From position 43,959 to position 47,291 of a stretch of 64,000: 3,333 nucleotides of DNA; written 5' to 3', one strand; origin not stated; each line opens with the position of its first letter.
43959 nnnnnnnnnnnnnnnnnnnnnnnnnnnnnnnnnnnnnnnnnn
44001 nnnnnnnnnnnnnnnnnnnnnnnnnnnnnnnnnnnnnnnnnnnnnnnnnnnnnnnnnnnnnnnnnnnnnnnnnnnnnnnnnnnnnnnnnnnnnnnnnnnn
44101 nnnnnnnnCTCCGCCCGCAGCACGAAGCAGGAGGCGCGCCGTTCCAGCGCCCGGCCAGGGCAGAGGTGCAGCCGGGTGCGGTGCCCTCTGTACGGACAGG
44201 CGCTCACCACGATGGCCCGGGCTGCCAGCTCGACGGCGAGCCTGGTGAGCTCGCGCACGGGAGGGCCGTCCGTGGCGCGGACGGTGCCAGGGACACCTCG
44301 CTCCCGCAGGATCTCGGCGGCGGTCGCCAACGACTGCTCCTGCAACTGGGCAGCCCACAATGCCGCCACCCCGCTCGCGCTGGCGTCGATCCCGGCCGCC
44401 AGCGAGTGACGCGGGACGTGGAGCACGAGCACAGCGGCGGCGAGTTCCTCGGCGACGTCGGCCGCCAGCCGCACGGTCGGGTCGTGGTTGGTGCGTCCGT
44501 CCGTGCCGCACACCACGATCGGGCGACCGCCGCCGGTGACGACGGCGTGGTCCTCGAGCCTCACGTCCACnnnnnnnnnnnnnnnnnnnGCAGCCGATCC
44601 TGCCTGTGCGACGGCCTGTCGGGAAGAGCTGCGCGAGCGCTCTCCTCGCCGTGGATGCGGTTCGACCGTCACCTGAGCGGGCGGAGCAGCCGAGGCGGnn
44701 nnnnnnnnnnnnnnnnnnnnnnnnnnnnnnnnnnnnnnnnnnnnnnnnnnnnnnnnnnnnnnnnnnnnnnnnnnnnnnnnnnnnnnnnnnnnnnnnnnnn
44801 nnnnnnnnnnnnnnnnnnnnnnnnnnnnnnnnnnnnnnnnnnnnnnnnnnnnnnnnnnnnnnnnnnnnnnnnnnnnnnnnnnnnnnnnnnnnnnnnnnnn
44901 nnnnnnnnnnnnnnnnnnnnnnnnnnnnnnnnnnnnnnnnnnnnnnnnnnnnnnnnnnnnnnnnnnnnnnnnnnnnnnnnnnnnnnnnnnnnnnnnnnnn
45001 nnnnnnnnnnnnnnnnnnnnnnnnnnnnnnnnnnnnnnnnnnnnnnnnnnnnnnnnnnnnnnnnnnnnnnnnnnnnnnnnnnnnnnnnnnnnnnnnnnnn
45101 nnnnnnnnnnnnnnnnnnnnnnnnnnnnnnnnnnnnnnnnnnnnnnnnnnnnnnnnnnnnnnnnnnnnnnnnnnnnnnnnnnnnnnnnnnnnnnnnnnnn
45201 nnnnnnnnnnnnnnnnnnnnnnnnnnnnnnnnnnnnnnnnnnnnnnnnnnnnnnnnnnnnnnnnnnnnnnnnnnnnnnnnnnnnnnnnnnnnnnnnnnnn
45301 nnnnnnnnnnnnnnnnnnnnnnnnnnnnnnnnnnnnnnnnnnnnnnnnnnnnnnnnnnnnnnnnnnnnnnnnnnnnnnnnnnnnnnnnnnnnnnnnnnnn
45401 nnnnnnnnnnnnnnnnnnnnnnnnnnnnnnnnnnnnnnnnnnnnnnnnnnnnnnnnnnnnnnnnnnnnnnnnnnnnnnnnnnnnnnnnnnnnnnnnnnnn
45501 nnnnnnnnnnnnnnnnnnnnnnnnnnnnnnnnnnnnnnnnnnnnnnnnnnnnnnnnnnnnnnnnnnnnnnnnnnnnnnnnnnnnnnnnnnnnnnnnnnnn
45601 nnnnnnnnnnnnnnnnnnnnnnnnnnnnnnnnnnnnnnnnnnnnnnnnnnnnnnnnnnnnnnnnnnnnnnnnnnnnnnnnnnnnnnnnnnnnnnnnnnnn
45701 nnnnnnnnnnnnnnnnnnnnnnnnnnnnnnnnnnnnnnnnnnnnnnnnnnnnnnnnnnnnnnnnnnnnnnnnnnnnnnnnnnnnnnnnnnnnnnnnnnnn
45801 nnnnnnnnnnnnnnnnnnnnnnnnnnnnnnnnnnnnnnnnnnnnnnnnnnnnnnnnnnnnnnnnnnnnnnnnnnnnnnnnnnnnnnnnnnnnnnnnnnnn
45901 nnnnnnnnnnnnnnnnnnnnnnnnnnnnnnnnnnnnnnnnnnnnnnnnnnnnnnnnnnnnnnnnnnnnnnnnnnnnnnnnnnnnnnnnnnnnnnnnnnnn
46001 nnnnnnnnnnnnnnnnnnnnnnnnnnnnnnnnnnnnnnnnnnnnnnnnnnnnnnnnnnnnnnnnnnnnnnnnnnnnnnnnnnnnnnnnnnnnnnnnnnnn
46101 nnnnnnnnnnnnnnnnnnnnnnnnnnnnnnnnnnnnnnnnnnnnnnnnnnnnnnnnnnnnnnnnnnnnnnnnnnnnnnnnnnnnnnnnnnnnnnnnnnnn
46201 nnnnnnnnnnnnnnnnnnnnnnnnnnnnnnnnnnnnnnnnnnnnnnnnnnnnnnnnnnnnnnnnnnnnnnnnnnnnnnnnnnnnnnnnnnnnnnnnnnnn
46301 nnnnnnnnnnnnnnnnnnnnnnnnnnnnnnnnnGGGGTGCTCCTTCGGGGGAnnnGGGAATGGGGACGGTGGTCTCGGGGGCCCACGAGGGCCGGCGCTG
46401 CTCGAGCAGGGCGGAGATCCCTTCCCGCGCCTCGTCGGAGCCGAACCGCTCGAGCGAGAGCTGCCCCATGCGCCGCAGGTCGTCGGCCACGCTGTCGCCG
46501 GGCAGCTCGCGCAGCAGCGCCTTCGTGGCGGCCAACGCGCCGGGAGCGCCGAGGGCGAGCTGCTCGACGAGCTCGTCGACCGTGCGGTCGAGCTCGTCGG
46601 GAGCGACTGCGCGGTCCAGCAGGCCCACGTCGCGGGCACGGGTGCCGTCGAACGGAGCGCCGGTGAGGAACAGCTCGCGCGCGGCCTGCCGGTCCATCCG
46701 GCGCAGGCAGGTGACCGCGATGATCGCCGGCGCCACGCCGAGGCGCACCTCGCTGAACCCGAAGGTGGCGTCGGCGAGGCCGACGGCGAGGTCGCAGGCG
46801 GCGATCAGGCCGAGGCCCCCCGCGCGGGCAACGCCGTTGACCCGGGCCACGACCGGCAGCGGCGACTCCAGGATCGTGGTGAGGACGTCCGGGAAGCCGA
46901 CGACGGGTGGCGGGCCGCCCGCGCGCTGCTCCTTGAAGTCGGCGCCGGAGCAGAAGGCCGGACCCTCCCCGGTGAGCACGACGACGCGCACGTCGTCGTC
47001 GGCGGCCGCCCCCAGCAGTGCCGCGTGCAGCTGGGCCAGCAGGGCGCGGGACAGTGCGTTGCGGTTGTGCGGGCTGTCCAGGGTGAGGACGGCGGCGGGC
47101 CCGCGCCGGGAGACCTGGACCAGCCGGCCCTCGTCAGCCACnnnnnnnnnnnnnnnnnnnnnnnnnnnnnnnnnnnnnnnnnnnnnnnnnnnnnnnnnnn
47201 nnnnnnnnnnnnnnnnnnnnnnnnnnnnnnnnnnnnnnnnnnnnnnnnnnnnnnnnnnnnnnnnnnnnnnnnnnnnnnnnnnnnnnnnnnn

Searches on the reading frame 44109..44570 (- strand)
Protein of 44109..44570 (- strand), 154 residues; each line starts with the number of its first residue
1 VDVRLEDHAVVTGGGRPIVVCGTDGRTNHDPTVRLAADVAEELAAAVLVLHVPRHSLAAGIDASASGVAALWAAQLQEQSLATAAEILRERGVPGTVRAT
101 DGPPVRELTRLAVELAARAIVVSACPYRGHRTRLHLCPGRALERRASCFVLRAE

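Call 37: search_protein_families(library=pfam, proteins=[window:44109-44570:-], max_evalue=0.001)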
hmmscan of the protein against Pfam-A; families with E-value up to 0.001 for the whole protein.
window:44109-44570:- (154 aa): 1 family
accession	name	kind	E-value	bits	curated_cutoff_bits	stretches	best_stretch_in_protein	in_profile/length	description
PF00582.32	Usp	-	7.4e-10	40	24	1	19-124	5-111/141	Universal stress protein family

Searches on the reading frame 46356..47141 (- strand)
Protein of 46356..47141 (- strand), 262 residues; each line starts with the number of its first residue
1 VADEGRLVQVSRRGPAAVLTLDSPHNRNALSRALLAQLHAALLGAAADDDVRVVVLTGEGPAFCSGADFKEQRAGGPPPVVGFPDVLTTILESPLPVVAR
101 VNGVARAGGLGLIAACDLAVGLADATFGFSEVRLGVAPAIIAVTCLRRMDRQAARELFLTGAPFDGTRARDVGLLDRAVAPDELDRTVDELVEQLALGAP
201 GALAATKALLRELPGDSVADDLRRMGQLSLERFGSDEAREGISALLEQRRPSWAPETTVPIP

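Call 37: search_protein_families(library=pfam, proteins=[window:46356-47141:-], max_evalue=0.001)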
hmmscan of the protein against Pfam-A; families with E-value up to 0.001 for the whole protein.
window:46356-47141:- (262 aa): 2 families
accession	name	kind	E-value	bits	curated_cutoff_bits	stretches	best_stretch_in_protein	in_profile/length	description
PF00378.25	ECH_1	-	5e-43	147.7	27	1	17-254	7-249/251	Enoyl-CoA hydratase/isomerase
PF16113.10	ECH_2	-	1.2e-27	97.8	27.2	1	17-193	2-186/335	Enoyl-CoA hydratase/isomerase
